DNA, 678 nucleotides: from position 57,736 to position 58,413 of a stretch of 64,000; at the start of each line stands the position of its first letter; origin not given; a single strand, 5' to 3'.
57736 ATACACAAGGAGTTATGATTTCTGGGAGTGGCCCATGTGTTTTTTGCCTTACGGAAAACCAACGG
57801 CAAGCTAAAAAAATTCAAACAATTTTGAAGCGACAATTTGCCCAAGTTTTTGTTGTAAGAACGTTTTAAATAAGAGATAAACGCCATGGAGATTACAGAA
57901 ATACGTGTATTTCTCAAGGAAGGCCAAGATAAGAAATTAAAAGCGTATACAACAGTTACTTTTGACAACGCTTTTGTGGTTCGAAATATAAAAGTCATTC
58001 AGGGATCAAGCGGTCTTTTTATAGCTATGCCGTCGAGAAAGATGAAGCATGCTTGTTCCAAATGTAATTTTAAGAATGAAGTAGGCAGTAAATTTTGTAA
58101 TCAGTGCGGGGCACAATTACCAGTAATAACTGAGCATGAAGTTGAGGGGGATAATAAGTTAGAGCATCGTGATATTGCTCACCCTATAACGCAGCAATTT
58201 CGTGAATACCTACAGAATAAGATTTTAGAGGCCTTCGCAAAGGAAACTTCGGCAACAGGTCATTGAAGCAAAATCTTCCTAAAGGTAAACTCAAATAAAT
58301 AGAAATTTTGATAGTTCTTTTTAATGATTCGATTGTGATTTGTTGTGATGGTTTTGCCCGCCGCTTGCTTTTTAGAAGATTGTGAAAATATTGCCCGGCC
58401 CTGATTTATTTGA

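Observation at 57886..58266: SpoVG with an inserted Cys4 zinc ribbon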

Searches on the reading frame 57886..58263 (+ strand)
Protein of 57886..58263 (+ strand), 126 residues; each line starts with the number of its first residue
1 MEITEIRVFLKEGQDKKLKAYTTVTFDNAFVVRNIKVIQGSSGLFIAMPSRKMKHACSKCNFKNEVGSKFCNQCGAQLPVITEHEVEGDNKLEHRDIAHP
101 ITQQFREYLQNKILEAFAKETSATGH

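Call 3: search_protein_families(library=pfam, proteins=[window:57886-58263:+], max_evalue=1)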
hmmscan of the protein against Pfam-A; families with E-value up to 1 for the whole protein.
window:57886-58263:+ (126 aa): 10 families
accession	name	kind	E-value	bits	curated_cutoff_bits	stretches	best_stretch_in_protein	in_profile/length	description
PF04026.17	SpoVG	-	1.3e-28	99.4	29.6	1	1-118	1-81/82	SpoVG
PF12773.13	DZR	-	1.4e-05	25.6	27.3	1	57-79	1-23/45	Double zinc ribbon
PF13240.11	Zn_Ribbon_1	-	3.5e-05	23.9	25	1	57-78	2-23/23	zinc-ribbon domain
PF14803.11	Zn_ribbon_Nudix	-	0.0063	16.9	25.6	1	69-90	1-19/34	Nudix N-terminal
PF00641.23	Zn_ribbon_RanBP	-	0.0084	15.8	27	1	57-76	7-26/30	Zn-finger in Ran binding protein and others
PF18912.6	DZR_2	-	0.025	14.8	27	1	53-79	20-47/56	Double zinc ribbon domain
PF01116.26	F_bP_aldolase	-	0.029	14.3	25.5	1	35-113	203-269/277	Fructose-bisphosphate aldolase class-II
PF07699.19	Ephrin_rec_like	-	0.047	13.9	23.1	1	56-77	13-34/48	Tyrosine-protein kinase ephrin type A/B receptor-like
PF18658.7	zf-C2H2_12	-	0.085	13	27.3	1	69-118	19-63/64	Spin-doc zinc-finger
PF03486.20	HI0933_like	-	0.13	12.1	50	1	39-120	8-89/244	HI0933-like protein Rossmann domain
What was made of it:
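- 57886..58266 (+): Complete spoVG coding sequence (126 codons plus stop). Pfam SpoVG 99.4 bits (call 3).
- On SpoVG (Pfam PF04026): 99.4 bits against a cutoff of 29.6; residues 1-118 match model positions 1-81 (call 3).
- On Zinc ribbon (PF13240 Zn_Ribbon_1 / PF12773 DZR): Within the whole protein it scores 25.6 and 23.9, just below the cutoffs (call 3).
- Closest known: RanBP2/NZF-type zinc fingers. Same: The insert alone passes the Pfam PF13240 and PF12773 thresholds (call 3).
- Checked: Pfam SpoVG PF04026 matches residues 1-118 to model positions 1-81 in one stretch (99.4 bits, cutoff 29.6), which means about 37 extra residues relative to the family model (call 3). Inside the whole protein it falls just below them (25.6 and 23.9) (call 3).
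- Pfam DZR and Zn_Ribbon_1 match the segment (call 3). Within the whole protein the ribbon scores just below the Pfam gathering thresholds (call 3).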

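Call 4: search_solved_structures(query=window:57886-58263:+, max_evalue=0.01, show_alignments=3)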
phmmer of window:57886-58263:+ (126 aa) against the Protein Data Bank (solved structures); distinct sequences matched with E-value up to 0.01: 3.
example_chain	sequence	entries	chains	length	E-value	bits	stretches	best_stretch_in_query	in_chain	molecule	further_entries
2i9x_A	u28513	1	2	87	8.9e-14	55.4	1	1-52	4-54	Putative septation protein spoVG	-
2i9z_A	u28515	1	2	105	1.4e-13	54.7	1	1-52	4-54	Putative septation protein spoVG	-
2ia9_A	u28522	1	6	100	2.1e-11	47.7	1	1-52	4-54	Putative septation protein spoVG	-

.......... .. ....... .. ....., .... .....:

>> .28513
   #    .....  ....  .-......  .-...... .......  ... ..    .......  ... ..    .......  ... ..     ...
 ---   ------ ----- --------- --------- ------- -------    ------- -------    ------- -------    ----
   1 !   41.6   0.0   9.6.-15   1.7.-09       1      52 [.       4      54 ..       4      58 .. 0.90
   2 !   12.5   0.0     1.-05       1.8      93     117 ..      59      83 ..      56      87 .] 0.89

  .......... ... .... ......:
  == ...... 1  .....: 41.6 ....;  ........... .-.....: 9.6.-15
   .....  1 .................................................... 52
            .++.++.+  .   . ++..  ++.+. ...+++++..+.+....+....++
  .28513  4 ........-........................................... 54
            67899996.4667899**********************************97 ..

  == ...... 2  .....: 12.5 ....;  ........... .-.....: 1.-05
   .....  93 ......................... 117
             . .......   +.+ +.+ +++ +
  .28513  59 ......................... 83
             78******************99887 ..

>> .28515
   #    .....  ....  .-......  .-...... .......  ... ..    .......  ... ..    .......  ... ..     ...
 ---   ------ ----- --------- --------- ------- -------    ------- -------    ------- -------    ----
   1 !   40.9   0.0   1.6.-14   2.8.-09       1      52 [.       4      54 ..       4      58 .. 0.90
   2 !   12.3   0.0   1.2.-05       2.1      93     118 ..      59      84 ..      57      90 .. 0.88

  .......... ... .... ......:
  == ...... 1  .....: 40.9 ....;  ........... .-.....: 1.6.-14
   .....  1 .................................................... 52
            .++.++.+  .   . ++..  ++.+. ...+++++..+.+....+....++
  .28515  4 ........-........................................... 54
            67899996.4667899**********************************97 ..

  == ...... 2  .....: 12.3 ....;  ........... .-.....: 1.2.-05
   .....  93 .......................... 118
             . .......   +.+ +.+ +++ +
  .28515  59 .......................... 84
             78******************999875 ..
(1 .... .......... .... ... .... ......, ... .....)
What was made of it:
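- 58165..58239 (+): SpoVG core, C-terminal part (residues 94-118): the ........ motif and the recognition helix. Aligns to residues 59-83 of the solved SpoVGs (call 4).
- Closest known: SpoVG insert of Planctomycetes. Same: Here the net insertion is 36 aa (call 4).
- Closest known: Canonical SpoVG. Different: No solved SpoVG structure contains the insert (call 4).
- Checked: Query residues 53-92 therefore replace chain residues 55-58 (TPDG), a net insertion of 36 aa (call 4).
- R51-K52 of this protein align with those residues (call 4).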

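Call 6: find_homologous_proteins(query=window:57886-58263:+, max_evalue=0.001)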
Query window:57886-58263:+ (126 aa): 7843 proteins with E <= 0.001 among 7856 candidates; the best 120 are listed.
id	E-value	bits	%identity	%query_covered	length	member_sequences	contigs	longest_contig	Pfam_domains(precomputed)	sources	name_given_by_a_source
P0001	1.8e-78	279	100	100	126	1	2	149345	PF12773.14,PF04026.18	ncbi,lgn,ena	-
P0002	2.0e-61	224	81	100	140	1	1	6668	PF13240.12,PF12773.14,PF04026.18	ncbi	-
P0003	5.4e-61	222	79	98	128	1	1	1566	PF13240.12,PF12773.14,PF04026.18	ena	-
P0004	1.2e-60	221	84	94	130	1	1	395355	PF13240.12,PF12773.14,PF04026.18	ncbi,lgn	-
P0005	4.6e-60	219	79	98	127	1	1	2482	PF12773.14,PF04026.18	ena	-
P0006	5.8e-60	219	80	98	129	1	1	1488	PF13240.12,PF12773.14,PF04026.18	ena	-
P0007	1.3e-59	218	79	99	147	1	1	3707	PF04026.18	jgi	-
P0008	1.7e-59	217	82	99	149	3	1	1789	PF04026.18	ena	-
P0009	2.7e-59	217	78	99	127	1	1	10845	PF13240.12,PF12773.14,PF04026.18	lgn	-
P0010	4.6e-59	216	80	95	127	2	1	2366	PF04026.18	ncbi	-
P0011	6.1e-59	216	83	95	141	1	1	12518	PF13240.12,PF12773.14,PF04026.18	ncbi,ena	-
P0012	6.9e-59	215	80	97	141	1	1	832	PF13240.12,PF12773.14,PF04026.18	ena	-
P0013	8.2e-59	215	82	98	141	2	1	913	PF13240.12,PF12773.14,PF04026.18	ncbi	-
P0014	1.5e-58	214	81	96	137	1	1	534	PF04026.18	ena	-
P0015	1.6e-58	214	79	98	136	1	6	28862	PF04026.18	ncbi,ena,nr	ncbi:MAG: hypothetical protein A2Z88_04545 [Omnitrophica WOR_2 bacterium GWA2_47_8]|nr:MAG: hypothet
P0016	3.1e-58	213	79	98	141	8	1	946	PF04026.18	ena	-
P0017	3.3e-58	213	76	99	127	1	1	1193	PF12773.14,PF04026.18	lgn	-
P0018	5.4e-58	213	80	97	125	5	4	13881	PF04026.18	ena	-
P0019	5.5e-58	213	78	99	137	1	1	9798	PF13240.12,PF12773.14,PF04026.18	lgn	-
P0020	6.0e-58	212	79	98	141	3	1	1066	PF04026.18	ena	-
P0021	7.8e-58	212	81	95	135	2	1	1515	PF04026.18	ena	-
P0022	8.6e-58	212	80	96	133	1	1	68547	PF13240.12,PF12773.14,PF04026.18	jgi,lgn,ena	-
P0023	9.0e-58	212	79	100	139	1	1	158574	PF04026.18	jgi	jgi:stage V sporulation protein G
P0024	9.7e-58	212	78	99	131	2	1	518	PF04026.18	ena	-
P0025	1.2e-57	211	79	99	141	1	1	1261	PF04026.18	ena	-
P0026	1.5e-57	211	78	97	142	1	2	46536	PF13240.12,PF04026.18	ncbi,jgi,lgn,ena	-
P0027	1.6e-57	211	80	99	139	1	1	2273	PF13240.12,PF12773.14,PF04026.18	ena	-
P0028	2.0e-57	211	79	98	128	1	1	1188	PF12773.14,PF04026.18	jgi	jgi:stage V sporulation protein G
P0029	2.1e-57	211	80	97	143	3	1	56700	PF13240.12,PF04026.18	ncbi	-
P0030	2.2e-57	211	82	95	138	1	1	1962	PF13240.12,PF12773.14,PF04026.18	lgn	-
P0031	2.3e-57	211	78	98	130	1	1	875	PF13240.12,PF12773.14,PF04026.18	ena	-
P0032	2.4e-57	210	79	97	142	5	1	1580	PF04026.18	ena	-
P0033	2.6e-57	210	78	99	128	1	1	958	PF04026.18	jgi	jgi:stage V sporulation protein G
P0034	3.0e-57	210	78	97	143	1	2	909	PF12773.14,PF04026.18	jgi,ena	-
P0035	3.5e-57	210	79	98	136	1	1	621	PF04026.18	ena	-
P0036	3.6e-57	210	77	99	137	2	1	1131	PF12773.14,PF04026.18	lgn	-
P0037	4.4e-57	210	80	97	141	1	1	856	PF04026.18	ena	-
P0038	4.4e-57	210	77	98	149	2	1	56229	PF04026.18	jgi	-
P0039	4.8e-57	210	79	96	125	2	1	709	PF04026.18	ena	-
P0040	4.9e-57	209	77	99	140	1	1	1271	PF13240.12,PF12773.14,PF04026.18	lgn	-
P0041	5.2e-57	209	79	96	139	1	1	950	PF13240.12,PF12773.14,PF04026.18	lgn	-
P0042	5.3e-57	209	79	97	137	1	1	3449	PF04026.18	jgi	jgi:stage V sporulation protein G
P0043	5.7e-57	209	77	96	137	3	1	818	PF13240.12,PF12773.14,PF04026.18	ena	-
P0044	5.8e-57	209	80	96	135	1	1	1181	PF04026.18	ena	-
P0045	6.3e-57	209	80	97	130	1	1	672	PF04026.18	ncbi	-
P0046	6.9e-57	209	76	99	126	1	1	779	PF04026.18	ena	-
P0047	7.1e-57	209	77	99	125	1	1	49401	PF13240.12,PF12773.14,PF04026.18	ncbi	-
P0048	7.8e-57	209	78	99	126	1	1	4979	PF04026.18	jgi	jgi:stage V sporulation protein G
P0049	8.0e-57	209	79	96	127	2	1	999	PF13240.12,PF04026.18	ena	-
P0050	8.3e-57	209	79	96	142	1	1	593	PF12773.14,PF04026.18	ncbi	-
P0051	8.6e-57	209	78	99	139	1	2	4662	PF13240.12,PF04026.18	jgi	-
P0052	9.2e-57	209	79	98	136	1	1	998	PF04026.18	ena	-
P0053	9.9e-57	208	76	99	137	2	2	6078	PF04026.18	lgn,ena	-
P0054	1.1e-56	208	76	99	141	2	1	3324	PF04026.18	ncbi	-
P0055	1.2e-56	208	77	97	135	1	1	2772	PF13240.12,PF04026.18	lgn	-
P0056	1.3e-56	208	79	97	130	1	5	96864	PF04026.18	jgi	-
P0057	1.4e-56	208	77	96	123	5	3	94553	PF04026.18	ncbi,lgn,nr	ncbi:MAG: septation protein SpoVG family protein [Candidatus Omnitrophica bacterium]|nr:septation pr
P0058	1.4e-56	208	78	99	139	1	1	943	PF13240.12,PF04026.18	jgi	-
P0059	1.4e-56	208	80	97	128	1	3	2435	PF04026.18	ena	-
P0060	1.5e-56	208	79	98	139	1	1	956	PF04026.18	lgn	-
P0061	1.6e-56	208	79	100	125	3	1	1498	PF04026.18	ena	-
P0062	1.8e-56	208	77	98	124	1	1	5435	PF13240.12,PF04026.18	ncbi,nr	ncbi:MAG: septation protein SpoVG family protein [Candidatus Omnitrophica bacterium]|nr:septation pr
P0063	1.9e-56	208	74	100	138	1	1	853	PF13240.12,PF12773.14,PF04026.18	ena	-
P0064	2.0e-56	207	78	95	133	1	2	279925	PF04026.18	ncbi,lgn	-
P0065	2.1e-56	207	75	97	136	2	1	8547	PF13240.12,PF12773.14,PF04026.18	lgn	-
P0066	2.2e-56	207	78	99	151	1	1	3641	PF04026.18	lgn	-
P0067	2.4e-56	207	76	98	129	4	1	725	PF13240.12,PF12773.14,PF04026.18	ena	-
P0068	2.6e-56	207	76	95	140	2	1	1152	PF04026.18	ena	-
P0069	2.7e-56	207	78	98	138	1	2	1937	PF13240.12,PF12773.14,PF04026.18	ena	-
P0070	2.8e-56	207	80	96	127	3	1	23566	PF04026.18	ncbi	-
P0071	3.5e-56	207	77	99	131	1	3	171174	PF13240.12,PF04026.18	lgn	-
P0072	3.6e-56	207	79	98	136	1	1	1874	PF04026.18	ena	-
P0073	3.9e-56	207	75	95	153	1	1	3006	PF12773.14,PF04026.18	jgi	jgi:stage V sporulation protein G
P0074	3.9e-56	207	79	97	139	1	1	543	PF13240.12,PF04026.18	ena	-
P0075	4.0e-56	207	78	97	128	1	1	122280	PF04026.18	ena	-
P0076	4.1e-56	207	78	95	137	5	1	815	PF12773.14,PF04026.18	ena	-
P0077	4.5e-56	206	77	99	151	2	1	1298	PF12773.14,PF04026.18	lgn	-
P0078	4.8e-56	206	76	95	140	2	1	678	PF04026.18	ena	-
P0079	5.5e-56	206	75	99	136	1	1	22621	PF13240.12,PF12773.14,PF04026.18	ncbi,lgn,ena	-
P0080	5.7e-56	206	79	99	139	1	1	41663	PF13240.12,PF12773.14,PF04026.18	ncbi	ncbi:MAG: septation protein SpoVG family protein [Candidatus Omnitrophota bacterium]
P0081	5.9e-56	206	78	95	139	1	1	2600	PF13240.12,PF12773.14,PF04026.18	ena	-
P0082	6.1e-56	206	77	99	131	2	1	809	PF13240.12,PF12773.14,PF04026.18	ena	-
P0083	6.2e-56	206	76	99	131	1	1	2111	PF13240.12,PF12773.14,PF04026.18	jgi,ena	-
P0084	6.3e-56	206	76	99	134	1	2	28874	PF12773.14,PF04026.18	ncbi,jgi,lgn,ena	-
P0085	6.7e-56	206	76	96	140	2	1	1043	PF04026.18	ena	-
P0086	6.7e-56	206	76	98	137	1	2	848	PF04026.18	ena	-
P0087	6.8e-56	206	77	96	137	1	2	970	PF13240.12,PF12773.14,PF04026.18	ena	-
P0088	7.0e-56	206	79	95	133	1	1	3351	PF04026.18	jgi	jgi:stage V sporulation protein G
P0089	7.8e-56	206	79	100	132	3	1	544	PF04026.18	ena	-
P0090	7.9e-56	206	77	95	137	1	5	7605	PF13240.12,PF12773.14,PF04026.18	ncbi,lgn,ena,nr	ncbi:MAG TPA: septation protein SpoVG family protein [Candidatus Omnitrophota bacterium]|nr:septatio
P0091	8.1e-56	206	79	95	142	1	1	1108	PF04026.18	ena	-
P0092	8.2e-56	206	75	99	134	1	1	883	PF04026.18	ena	-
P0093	9.4e-56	205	75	97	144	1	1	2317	PF12773.14,PF04026.18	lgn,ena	-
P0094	9.4e-56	205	74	100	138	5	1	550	PF04026.18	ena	-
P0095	9.5e-56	205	78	96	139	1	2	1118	PF13240.12,PF12773.14,PF04026.18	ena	-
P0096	1.0e-55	205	81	98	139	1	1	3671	PF13240.12,PF04026.18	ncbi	-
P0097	1.0e-55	205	76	95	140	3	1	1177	PF04026.18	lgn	-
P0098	1.1e-55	205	79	95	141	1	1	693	PF12773.14,PF04026.18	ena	-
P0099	1.1e-55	205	77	99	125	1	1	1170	PF13240.12,PF04026.18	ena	-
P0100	1.1e-55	205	77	99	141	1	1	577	PF04026.18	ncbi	-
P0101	1.2e-55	205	76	95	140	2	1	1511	PF12773.14,PF04026.18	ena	-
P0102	1.2e-55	205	76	97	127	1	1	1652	PF04026.18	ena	-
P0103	1.3e-55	205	79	96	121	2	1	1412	PF04026.18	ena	-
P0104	1.3e-55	205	77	99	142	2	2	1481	PF04026.18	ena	-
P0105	1.3e-55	205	79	95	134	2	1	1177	PF13240.12,PF12773.14,PF04026.18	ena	-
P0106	1.4e-55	205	78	97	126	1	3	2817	PF04026.18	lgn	-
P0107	1.4e-55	205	77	100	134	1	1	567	PF04026.18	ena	-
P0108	1.4e-55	205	80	96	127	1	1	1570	PF04026.18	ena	-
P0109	1.4e-55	205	74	100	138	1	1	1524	PF13240.12,PF12773.14,PF04026.18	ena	-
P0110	1.5e-55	205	76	97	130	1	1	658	PF04026.18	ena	-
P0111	1.5e-55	205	81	93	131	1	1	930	PF04026.18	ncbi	-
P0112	1.7e-55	205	76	99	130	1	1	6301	PF04026.18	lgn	-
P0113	1.7e-55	204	80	96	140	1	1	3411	PF04026.18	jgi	jgi:stage V sporulation protein G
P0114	1.8e-55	204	74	99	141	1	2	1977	PF13240.12,PF04026.18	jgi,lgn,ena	-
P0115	1.8e-55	204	74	99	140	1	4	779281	PF13240.12,PF12773.14,PF04026.18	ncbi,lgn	-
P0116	1.9e-55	204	77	95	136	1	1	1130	PF13240.12,PF12773.14,PF04026.18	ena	-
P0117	2.0e-55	204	77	97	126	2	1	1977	PF04026.18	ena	-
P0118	2.0e-55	204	74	99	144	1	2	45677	PF12773.14,PF04026.18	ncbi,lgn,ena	-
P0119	2.1e-55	204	76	99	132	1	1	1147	PF04026.18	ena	-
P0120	2.1e-55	204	78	98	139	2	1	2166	PF13240.12,PF04026.18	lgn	-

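Call 12: find_encoding_contigs(protein=P0001, flank=6000, max_places=4)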
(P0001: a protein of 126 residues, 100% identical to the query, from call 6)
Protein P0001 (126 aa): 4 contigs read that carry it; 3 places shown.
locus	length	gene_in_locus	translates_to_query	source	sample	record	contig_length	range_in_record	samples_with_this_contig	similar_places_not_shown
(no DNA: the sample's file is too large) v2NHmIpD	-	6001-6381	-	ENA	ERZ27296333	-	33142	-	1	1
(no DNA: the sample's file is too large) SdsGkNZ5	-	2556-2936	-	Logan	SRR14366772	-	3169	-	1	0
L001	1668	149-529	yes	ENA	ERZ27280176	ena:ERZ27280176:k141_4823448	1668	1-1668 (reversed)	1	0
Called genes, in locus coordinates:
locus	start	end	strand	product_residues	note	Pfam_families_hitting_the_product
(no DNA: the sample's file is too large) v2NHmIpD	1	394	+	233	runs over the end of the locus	PF02578:Cu-oxidase_4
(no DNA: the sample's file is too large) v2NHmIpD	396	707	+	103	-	PF03091:CutA1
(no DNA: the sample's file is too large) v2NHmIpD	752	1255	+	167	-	PF00578:AhpC-TSA, PF08534:Redoxin, PF00085:Thioredoxin (weak), PF13098:Thioredoxin_2 (weak), PF13905:Thioredoxin_8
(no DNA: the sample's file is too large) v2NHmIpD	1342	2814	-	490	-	PF13623:SurA_N_2, PF13624:SurA_N_3, PF13145:Rotamase_2, PF13616:Rotamase_3 (weak), PF00639:Rotamase (weak), PF13145:Rotamase_2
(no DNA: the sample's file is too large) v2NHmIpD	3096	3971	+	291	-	PF01634:HisG, PF08029:HisG_C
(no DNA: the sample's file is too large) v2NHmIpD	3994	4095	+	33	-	-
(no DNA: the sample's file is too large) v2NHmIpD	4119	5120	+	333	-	-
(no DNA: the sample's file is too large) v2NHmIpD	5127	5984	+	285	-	PF00288:GHMP_kinases_N, PF08544:GHMP_kinases_C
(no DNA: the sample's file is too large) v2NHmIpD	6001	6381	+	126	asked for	PF04026:SpoVG, PF12773:DZR (weak)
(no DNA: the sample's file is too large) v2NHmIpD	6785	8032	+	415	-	PF00483:NTP_transferase, PF01128:IspD, PF12804:NTP_transf_3, PF25084:LbH_EIF2B, PF00132:Hexapep, PF25087:GMPPB_C (weak), PF00132:Hexapep, PF14602:Hexapep_2, +1 more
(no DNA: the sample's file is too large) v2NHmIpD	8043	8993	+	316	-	PF13793:Pribosyltran_N, PF00156:Pribosyltran, PF14572:Pribosyl_synth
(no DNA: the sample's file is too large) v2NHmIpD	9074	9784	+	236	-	PF01386:Ribosomal_L25p, PF14693:Ribosomal_TL5_C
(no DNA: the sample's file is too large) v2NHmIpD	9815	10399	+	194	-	PF01195:Pept_tRNA_hydro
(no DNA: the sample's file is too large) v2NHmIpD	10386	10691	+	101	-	PF01250:Ribosomal_S6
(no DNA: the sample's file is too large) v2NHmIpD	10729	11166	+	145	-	PF00436:SSB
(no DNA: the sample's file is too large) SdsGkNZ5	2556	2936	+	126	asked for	PF04026:SpoVG, PF12773:DZR (weak)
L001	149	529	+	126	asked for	PF04026:SpoVG, PF12773:DZR (weak)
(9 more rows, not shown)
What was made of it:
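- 57886..58266 (+): The identical product is found on 4 contigs (call 12).
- The identical protein is on 4 contigs from 3 samples (call 12).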

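Call 15: search_protein_representatives(protein=window:57886-58263:+)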
Query: 126 residues. Proteins with E-value up to 0.001 (for the whole library): 4260; up to 1e-10: 1592; up to 1e-30: 46. The best 150 are listed.
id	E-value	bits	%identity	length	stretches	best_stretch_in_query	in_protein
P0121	1.3e-44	167.8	62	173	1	1-125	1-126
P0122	3.8e-43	163.0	63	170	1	1-122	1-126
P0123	7.5e-38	145.9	57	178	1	1-121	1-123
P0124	2.1e-37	144.5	57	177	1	1-118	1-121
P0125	1.6e-35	138.5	49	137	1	1-121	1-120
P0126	3.7e-35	137.3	36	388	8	2-53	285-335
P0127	1.1e-34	135.7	53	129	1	1-120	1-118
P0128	1.8e-34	135.1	51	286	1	1-119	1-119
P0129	5.8e-34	133.4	70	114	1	25-122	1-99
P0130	6.0e-34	133.4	50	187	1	1-119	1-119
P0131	7.1e-34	133.1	52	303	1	1-124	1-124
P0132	2.0e-33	131.7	55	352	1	1-120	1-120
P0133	3.0e-33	131.1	54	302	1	1-121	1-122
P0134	3.7e-33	130.8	54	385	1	1-121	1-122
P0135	8.2e-33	129.7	49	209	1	1-120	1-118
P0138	1.4e-32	129.0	55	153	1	12-122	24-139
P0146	5.8e-32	127.0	54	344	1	1-121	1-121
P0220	5.6e-29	117.3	45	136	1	1-118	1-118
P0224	8.4e-29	116.8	50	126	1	1-123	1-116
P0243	3.3e-28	114.9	49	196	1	1-121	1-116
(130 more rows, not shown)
